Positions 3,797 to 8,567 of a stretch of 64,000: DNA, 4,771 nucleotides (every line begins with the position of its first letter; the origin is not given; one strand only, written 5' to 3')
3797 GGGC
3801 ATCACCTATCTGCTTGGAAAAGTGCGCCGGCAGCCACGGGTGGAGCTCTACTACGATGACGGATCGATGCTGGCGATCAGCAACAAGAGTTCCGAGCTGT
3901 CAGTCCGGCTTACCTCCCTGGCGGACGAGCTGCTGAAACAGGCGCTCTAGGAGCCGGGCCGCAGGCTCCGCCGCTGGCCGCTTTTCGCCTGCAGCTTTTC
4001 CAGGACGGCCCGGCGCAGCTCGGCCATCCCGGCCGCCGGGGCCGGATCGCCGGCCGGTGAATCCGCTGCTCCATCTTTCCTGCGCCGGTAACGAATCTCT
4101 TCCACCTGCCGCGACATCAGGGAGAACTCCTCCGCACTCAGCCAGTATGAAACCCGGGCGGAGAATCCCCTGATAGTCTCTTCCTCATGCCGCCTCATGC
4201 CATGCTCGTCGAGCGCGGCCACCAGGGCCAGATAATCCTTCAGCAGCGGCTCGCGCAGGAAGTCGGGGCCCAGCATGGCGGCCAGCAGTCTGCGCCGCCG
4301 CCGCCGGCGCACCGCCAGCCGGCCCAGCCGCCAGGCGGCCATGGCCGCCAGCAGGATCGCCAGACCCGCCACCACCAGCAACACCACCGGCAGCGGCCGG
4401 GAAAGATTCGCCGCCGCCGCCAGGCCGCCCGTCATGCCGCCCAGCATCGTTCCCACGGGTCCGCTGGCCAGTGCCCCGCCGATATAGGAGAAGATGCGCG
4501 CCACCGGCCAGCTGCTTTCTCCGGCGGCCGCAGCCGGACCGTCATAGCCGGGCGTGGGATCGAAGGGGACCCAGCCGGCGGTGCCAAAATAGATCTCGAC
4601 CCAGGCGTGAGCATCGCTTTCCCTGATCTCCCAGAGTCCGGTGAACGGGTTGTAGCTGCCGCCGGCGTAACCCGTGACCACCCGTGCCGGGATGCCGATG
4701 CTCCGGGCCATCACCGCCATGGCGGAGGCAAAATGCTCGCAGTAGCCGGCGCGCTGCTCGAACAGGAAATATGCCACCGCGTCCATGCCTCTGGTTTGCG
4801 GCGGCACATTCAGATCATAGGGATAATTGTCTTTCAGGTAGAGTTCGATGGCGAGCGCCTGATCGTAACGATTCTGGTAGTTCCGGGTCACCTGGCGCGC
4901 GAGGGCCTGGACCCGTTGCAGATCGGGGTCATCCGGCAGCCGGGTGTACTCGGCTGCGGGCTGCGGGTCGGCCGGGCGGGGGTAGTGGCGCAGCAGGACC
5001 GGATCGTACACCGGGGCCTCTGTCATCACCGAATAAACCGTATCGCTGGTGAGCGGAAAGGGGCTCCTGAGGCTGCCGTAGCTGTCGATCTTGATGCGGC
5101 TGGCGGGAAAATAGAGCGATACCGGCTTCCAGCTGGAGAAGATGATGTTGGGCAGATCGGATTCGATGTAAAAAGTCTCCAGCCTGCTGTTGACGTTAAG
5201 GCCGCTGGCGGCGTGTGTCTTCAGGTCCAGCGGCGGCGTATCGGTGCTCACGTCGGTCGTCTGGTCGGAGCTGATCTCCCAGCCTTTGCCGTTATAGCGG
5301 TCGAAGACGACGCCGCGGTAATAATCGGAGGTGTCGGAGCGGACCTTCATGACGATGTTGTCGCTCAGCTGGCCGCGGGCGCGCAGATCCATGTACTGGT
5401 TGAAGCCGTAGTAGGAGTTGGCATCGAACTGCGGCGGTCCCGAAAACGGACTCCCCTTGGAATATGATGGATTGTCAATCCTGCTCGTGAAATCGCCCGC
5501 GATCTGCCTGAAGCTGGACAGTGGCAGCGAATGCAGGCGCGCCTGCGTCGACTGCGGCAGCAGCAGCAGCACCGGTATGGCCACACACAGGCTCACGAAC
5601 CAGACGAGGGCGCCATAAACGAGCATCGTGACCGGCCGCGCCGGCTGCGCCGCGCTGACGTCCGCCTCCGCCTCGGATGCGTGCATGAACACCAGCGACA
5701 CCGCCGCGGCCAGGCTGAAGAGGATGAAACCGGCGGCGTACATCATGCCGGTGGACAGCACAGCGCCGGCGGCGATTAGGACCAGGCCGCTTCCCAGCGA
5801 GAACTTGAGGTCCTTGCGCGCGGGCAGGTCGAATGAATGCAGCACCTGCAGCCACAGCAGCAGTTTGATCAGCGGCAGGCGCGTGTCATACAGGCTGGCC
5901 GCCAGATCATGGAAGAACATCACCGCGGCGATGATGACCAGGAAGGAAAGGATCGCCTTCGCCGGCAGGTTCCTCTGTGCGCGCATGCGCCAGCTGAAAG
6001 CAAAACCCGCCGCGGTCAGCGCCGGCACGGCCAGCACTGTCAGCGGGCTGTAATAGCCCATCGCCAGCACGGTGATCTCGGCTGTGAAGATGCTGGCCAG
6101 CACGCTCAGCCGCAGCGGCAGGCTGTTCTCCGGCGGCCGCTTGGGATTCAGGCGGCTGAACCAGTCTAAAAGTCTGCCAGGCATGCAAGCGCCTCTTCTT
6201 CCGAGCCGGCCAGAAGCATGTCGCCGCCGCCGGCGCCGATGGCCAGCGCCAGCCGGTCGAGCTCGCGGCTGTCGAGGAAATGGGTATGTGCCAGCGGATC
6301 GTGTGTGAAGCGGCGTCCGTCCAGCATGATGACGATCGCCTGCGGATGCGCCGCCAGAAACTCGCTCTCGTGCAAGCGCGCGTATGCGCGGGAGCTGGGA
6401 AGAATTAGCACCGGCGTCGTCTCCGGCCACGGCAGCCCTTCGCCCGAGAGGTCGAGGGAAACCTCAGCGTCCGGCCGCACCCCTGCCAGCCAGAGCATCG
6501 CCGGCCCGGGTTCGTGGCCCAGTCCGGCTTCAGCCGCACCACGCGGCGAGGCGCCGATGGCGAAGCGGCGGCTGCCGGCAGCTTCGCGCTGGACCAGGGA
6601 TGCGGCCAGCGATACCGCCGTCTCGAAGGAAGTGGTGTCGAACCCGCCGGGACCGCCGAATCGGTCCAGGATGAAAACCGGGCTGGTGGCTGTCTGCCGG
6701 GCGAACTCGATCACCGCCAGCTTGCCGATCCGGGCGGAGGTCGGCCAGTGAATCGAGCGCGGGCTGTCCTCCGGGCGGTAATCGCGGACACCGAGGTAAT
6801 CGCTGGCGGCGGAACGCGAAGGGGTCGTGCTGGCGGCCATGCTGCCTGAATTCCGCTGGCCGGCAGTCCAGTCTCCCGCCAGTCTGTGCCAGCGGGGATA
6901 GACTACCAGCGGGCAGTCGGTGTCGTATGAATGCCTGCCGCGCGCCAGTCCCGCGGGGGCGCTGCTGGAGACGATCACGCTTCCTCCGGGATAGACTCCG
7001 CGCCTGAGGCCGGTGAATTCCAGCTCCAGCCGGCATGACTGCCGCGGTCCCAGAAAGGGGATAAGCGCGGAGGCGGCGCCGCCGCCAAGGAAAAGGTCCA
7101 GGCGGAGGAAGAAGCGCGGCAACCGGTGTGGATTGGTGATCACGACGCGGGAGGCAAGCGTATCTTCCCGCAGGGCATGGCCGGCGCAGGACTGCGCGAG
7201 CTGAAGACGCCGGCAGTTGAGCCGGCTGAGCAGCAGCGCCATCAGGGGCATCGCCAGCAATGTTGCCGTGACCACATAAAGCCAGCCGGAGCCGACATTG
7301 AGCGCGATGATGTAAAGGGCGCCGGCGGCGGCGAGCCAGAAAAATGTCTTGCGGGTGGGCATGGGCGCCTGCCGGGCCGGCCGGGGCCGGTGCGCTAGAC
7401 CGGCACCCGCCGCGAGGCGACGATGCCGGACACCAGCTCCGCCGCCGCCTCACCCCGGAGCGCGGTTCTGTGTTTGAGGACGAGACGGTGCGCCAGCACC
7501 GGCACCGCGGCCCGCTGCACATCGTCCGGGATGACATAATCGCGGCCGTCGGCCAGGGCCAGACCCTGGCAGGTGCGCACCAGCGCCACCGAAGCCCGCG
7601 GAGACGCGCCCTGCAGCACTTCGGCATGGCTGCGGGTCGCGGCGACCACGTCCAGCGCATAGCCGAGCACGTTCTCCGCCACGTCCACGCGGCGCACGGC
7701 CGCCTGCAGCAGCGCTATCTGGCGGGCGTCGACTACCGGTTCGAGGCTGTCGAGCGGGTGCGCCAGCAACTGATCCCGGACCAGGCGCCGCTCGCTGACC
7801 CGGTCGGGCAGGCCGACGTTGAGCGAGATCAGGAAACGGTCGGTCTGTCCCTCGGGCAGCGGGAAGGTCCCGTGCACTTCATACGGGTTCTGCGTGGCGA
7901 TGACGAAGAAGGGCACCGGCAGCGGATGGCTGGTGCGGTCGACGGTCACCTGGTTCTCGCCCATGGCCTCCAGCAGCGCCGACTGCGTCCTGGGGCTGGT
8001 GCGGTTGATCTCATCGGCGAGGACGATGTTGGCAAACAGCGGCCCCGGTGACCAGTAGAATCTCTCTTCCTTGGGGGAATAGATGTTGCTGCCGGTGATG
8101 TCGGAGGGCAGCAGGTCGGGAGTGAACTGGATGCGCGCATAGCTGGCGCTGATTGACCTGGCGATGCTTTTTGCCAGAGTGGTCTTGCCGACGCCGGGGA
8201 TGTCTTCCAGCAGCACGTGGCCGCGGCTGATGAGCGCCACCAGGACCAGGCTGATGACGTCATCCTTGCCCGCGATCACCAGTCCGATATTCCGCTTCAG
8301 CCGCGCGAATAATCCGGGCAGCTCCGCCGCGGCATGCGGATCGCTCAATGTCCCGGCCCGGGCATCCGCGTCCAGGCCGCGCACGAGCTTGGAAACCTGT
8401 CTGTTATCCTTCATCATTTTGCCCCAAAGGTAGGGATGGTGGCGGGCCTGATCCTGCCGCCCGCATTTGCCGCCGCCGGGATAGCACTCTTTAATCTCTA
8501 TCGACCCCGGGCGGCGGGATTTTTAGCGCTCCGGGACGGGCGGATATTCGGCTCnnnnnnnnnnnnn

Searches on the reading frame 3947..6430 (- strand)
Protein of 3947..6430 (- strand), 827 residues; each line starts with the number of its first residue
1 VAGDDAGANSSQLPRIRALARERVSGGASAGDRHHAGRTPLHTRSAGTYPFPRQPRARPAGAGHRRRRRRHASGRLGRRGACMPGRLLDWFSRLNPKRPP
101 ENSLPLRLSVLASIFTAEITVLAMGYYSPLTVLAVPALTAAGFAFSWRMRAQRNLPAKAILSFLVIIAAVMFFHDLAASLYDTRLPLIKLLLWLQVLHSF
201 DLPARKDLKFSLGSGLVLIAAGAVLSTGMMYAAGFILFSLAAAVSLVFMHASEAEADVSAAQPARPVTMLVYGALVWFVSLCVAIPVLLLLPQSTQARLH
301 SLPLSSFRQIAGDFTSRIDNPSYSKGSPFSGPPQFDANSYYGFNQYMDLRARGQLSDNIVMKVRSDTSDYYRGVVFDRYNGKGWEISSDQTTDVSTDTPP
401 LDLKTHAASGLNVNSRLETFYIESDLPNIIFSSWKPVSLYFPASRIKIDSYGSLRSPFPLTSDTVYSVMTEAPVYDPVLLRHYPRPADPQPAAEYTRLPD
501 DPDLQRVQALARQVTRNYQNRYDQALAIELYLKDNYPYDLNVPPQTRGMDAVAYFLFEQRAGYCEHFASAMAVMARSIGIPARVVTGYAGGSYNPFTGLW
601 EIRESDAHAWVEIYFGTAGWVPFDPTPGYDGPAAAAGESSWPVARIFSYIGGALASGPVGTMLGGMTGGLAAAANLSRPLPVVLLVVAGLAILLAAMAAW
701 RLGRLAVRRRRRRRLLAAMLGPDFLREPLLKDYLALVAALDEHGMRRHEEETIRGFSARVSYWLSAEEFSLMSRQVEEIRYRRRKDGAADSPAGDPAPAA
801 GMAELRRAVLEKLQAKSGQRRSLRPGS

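Call 51: search_protein_families(library=pfam, proteins=[window:3947-6430:-])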
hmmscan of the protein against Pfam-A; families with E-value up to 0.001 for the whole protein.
window:3947-6430:- (827 aa): 2 families
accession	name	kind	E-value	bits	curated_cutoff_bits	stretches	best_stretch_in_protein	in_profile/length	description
PF01841.26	Transglut_core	-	7.2e-31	107.1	23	1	509-625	2-108/108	Transglutaminase-like superfamily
PF11992.13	TgpA_N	-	8e-21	74.8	30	1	121-473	10-329/333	TgpA N-terminal domain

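Call 69: find_encoding_contigs(protein=window:3947-6430:-, flank=10000, max_places=3)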
Protein window:3947-6430:- (827 aa): no gene with exactly this product is on record in the collection.
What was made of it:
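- Tried and rejected: One look-up with the wrong start codon found nothing (call 69).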

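Call 71: find_encoding_contigs(protein=window:3947-6184:-, flank=10000, max_places=3)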
Protein window:3947-6184:- (745 aa): 19 contigs read that carry it; 3 places shown.
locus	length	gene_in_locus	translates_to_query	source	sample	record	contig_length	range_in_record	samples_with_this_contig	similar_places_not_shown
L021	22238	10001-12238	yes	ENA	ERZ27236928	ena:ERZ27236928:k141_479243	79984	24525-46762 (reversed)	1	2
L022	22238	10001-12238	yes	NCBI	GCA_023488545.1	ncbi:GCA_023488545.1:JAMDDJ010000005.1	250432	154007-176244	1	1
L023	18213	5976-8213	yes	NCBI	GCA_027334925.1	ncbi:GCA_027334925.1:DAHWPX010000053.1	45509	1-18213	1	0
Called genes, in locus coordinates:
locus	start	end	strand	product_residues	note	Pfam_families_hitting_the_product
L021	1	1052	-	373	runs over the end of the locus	PF00383:dCMP_cyt_deam_1, PF14437:MafB19-deam, PF01872:RibD_C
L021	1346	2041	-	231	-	PF00834:Ribul_P_3_epim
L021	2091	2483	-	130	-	PF13828:DUF4190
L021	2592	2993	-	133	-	PF13828:DUF4190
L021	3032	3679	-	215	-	PF14018:DUF4234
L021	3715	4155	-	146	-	PF10825:DUF2752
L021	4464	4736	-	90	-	PF00216:Bac_DNA_binding, PF18291:HU-HIG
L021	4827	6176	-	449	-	PF01523:PmbA_TldD_1st, PF19290:PmbA_TldD_2nd, PF19289:PmbA_TldD_3rd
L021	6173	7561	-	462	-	PF01523:PmbA_TldD_1st, PF19290:PmbA_TldD_2nd, PF19289:PmbA_TldD_3rd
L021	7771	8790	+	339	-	PF00493:MCM (weak), PF20030:bpMoxR (weak), PF00004:AAA (faint), PF07726:AAA_3, PF07728:AAA_5, PF17863:AAA_lid_2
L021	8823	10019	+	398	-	-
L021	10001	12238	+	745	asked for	PF11992:TgpA_N, PF01841:Transglut_core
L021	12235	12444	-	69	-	-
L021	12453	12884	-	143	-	-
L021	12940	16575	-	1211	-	PF02811:PHP, PF07733:DNA_pol3_alpha, PF17657:DNA_pol3_finger, PF14579:HHH_6, PF01336:tRNA_anti-codon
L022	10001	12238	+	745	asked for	PF11992:TgpA_N, PF01841:Transglut_core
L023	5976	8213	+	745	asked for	PF11992:TgpA_N, PF01841:Transglut_core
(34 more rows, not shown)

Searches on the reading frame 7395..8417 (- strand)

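Call 55: search_protein_families(library=pfam, proteins=[window:7395-8417:-], max_evalue=0.00001)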
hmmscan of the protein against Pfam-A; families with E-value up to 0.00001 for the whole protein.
window:7395-8417:- (340 aa): 5 families
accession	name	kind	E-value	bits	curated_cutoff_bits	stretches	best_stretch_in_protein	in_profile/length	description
PF07726.17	AAA_3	-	4.6e-60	201.7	27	1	67-197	1-131/131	ATPase family associated with various cellular activities (AAA)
PF17863.7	AAA_lid_2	-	5.2e-21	74.6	22.7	1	260-329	2-71/74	AAA lid domain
PF07728.20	AAA_5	-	3.2e-13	50.3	22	1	67-189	1-133/139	AAA domain (dynein-related subfamily)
PF20030.5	bpMoxR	-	2.7e-08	33.6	27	1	47-201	13-166/205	MoxR domain in the MoxR-vWA-beta-propeller ternary systems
PF00493.29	MCM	-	6.2e-06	25.9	23.3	1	61-179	53-174/224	MCM P-loop domain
